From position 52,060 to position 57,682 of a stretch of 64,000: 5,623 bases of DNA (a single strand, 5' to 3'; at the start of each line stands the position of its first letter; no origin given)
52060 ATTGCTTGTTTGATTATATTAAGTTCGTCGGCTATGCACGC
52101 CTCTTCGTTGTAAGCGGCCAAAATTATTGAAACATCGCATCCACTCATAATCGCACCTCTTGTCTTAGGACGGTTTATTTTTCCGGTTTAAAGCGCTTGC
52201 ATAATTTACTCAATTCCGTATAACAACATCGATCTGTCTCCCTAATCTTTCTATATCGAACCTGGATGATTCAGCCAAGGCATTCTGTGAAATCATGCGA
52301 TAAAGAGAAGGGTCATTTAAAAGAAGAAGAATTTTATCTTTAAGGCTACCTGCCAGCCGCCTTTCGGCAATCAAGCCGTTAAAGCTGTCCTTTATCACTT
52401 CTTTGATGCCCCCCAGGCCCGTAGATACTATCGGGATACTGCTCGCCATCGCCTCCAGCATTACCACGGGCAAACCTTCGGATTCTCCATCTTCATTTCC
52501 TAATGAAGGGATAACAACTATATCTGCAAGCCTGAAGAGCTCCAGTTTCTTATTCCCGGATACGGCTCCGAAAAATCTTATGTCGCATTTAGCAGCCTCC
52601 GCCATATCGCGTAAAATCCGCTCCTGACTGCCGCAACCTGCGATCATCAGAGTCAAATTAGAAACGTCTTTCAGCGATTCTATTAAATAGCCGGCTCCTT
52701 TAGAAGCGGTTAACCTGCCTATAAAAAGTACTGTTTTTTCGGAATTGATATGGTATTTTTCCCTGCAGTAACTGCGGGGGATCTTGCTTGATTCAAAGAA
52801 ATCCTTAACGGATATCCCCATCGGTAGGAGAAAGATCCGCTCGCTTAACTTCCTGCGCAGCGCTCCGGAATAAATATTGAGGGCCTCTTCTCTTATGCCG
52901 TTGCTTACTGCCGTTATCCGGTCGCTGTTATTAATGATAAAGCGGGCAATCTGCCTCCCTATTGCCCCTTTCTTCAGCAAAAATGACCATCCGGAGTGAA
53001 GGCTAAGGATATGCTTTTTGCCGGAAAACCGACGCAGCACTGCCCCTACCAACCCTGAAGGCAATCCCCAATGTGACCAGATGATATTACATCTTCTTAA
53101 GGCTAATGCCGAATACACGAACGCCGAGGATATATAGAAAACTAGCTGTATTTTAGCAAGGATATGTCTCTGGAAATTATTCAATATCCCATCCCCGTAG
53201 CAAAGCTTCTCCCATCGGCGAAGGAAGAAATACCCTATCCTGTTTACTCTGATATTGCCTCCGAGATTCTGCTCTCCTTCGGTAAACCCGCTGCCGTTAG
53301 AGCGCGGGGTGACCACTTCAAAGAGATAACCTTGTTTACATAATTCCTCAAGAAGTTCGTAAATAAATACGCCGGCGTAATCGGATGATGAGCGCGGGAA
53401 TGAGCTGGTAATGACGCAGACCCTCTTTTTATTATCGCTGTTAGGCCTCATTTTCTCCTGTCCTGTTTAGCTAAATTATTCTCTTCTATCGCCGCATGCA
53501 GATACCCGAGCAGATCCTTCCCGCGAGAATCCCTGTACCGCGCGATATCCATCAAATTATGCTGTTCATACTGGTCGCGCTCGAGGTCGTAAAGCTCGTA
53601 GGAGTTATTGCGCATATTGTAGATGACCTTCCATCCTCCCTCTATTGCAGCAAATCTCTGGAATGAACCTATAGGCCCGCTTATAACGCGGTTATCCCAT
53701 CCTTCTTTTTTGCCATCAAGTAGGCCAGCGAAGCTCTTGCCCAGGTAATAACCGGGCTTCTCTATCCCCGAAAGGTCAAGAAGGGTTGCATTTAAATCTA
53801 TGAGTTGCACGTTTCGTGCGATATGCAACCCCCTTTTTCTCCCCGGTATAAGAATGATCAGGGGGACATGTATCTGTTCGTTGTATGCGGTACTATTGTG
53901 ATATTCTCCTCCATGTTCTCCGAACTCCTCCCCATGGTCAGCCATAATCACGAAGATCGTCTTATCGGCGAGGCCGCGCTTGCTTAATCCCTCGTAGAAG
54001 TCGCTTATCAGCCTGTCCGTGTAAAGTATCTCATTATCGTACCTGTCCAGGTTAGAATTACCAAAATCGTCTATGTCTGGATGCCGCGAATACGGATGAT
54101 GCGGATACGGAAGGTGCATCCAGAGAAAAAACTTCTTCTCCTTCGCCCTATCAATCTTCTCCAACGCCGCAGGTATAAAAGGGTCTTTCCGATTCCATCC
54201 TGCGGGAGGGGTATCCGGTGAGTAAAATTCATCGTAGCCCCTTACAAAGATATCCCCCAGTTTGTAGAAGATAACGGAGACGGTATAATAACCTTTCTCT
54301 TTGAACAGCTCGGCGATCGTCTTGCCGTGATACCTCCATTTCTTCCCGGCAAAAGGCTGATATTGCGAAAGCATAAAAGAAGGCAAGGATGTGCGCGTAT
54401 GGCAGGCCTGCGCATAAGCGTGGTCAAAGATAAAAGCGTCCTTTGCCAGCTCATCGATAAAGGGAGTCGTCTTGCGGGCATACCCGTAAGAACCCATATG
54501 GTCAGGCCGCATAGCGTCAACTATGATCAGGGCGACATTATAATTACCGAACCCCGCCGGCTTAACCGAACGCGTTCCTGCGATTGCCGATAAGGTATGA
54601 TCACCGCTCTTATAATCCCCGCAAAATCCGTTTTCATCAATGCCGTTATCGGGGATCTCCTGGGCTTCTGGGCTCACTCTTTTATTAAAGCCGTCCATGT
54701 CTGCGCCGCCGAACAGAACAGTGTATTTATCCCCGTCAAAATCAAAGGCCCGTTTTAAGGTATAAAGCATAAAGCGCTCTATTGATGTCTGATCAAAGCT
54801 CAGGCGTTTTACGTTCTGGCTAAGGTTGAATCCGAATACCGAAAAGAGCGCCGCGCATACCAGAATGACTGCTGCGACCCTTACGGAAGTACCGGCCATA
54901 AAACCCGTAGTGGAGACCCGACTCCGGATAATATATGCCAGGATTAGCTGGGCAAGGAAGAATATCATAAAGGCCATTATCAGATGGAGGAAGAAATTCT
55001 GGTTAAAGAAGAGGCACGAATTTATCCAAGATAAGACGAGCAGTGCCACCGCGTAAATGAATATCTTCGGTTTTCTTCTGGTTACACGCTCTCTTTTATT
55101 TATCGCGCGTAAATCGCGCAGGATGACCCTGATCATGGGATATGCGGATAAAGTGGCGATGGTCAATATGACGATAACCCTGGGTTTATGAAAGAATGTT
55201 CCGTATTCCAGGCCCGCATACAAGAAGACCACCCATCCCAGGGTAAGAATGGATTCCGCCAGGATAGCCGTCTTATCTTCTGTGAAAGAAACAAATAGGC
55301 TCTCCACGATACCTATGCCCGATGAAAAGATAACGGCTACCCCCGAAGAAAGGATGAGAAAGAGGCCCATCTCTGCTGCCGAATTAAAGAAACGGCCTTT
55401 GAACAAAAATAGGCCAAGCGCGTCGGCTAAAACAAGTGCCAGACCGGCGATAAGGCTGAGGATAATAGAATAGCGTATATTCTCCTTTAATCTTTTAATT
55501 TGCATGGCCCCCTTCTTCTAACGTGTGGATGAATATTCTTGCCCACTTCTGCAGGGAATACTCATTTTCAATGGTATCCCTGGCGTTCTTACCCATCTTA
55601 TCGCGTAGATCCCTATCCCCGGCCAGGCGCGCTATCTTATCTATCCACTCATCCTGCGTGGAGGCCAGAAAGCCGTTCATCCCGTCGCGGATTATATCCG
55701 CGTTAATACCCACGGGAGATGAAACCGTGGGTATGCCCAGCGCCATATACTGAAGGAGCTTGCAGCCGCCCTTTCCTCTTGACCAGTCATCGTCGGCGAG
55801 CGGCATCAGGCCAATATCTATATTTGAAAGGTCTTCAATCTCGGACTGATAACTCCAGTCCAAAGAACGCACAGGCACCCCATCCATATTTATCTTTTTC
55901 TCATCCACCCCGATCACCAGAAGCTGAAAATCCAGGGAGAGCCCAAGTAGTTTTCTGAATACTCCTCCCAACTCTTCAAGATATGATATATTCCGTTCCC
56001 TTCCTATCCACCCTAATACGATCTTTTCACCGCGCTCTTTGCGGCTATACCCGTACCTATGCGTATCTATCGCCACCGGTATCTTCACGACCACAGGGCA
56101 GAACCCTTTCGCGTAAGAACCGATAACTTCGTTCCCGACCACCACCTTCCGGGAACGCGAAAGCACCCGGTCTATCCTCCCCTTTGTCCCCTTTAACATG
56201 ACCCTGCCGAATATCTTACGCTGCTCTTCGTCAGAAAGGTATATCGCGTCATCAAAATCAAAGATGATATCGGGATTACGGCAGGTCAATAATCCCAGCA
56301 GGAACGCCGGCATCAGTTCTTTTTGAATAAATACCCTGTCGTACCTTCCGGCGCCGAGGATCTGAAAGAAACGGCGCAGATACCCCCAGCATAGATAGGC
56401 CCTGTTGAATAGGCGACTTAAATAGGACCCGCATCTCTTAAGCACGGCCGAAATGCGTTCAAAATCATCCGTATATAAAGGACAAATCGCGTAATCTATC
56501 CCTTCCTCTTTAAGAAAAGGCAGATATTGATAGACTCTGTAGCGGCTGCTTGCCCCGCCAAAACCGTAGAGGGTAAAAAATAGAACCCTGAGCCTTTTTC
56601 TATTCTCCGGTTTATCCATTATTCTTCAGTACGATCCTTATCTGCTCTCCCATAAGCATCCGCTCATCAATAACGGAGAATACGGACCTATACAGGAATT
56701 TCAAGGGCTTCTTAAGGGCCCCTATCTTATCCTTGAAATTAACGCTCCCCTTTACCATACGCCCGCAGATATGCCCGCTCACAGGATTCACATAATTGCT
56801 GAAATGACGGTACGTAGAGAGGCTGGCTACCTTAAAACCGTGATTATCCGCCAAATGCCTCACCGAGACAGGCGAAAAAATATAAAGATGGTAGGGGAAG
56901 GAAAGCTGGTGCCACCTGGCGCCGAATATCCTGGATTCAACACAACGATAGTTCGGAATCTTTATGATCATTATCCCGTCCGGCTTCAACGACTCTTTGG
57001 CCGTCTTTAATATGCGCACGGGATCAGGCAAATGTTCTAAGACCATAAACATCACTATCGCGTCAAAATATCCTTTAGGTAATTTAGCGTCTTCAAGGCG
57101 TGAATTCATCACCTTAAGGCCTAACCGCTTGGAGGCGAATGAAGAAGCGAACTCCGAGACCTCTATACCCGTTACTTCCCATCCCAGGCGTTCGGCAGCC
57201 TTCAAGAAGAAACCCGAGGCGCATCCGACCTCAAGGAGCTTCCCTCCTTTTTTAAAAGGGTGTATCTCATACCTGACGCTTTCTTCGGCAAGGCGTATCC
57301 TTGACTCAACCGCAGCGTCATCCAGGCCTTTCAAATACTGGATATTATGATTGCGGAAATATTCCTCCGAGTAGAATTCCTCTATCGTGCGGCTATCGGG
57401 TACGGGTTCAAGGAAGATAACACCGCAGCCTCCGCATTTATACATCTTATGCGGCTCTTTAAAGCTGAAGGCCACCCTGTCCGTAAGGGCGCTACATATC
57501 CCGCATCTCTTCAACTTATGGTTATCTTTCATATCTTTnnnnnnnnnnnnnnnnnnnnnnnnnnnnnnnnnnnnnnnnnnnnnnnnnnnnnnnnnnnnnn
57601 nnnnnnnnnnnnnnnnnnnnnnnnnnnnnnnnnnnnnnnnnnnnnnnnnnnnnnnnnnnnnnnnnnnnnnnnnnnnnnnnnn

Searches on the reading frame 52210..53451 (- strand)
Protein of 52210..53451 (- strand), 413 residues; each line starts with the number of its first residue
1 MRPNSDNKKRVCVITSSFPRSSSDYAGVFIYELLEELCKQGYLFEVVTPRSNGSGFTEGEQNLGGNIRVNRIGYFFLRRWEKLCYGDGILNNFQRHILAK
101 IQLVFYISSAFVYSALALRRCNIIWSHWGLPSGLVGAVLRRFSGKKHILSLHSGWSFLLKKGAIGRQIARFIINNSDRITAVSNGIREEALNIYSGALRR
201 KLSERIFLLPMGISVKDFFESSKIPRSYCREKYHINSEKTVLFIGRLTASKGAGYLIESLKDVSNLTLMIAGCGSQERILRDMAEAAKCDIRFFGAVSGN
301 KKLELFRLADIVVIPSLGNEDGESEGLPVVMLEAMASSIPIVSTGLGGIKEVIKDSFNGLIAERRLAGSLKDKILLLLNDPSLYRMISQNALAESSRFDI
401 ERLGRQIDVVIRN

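Call 9: search_protein_families(library=pfam, proteins=[window:52210-53451:-], max_evalue=0.001)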
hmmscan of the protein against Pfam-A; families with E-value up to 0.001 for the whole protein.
window:52210-53451:- (413 aa): 5 families
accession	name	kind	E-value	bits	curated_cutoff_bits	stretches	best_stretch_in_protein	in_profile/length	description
PF00534.26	Glycos_transf_1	-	6.7e-31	107.6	26.4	1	233-391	9-169/172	Glycosyl transferases group 1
PF13692.12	Glyco_trans_1_4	-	1.3e-26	94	27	1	239-380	2-142/142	Glycosyl transferases group 1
PF13439.12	Glyco_transf_4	-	2.4e-12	47.7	28.5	1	27-194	5-152/170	Glycosyltransferase Family 4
PF13579.12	Glyco_trans_4_4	-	1.3e-09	39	29.7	1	27-193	4-145/158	Glycosyl transferase 4-like domain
PF20706.3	GT4-conflict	-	0.00028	20.4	26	1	167-365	138-332/385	Family 4 Glycosyltransferase in conflict systems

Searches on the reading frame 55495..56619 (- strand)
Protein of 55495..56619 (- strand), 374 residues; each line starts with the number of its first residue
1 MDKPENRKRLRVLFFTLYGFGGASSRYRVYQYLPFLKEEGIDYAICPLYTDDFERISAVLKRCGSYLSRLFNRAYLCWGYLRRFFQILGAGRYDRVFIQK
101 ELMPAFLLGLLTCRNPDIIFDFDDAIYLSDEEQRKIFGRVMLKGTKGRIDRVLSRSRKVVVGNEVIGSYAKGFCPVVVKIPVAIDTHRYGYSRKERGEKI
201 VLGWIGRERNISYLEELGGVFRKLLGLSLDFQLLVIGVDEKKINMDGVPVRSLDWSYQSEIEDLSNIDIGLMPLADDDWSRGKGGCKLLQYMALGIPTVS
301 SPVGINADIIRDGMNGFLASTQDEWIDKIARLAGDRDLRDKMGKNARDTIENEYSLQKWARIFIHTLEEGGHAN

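Call 9: search_protein_families(library=pfam, proteins=[window:55495-56619:-], max_evalue=0.001)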
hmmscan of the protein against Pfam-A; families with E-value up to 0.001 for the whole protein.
window:55495-56619:- (374 aa): 3 families
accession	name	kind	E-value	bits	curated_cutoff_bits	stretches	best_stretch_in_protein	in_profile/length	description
PF00534.26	Glycos_transf_1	-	3e-11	43.6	26.4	1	282-348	103-171/172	Glycosyl transferases group 1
PF13692.12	Glyco_trans_1_4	-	4.6e-11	43.6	27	1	201-334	3-141/142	Glycosyl transferases group 1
PF13524.12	Glyco_trans_1_2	-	1.3e-06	28.8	25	1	286-362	65-141/144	Glycosyl transferase-like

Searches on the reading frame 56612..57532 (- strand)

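Call 9: search_protein_families(library=pfam, proteins=[window:56612-57532:-], max_evalue=0.001)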
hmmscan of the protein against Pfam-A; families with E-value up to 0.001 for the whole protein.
window:56612-57532:- (306 aa): 7 families
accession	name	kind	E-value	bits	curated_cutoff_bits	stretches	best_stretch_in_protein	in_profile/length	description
PF13489.12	Methyltransf_23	-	1.7e-27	96.6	27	1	86-237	13-163/164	Methyltransferase domain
PF08241.18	Methyltransf_11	-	1.4e-17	64.6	21.2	1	100-190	1-95/95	Methyltransferase domain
PF08242.18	Methyltransf_12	-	5.4e-15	56.4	30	1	100-187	1-97/98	Methyltransferase domain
PF13649.12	Methyltransf_25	-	5.5e-13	49.8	27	1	100-186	2-97/97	Methyltransferase domain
PF13847.12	Methyltransf_31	-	3.1e-12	46.8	27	1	94-194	2-113/145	Methyltransferase domain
PF02353.26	CMAS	-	0.00013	21.8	27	1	90-191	57-165/273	Mycolic acid cyclopropane synthetase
PF07021.18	MetW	-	0.00036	20.7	21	1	93-197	11-114/193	Methionine biosynthesis protein MetW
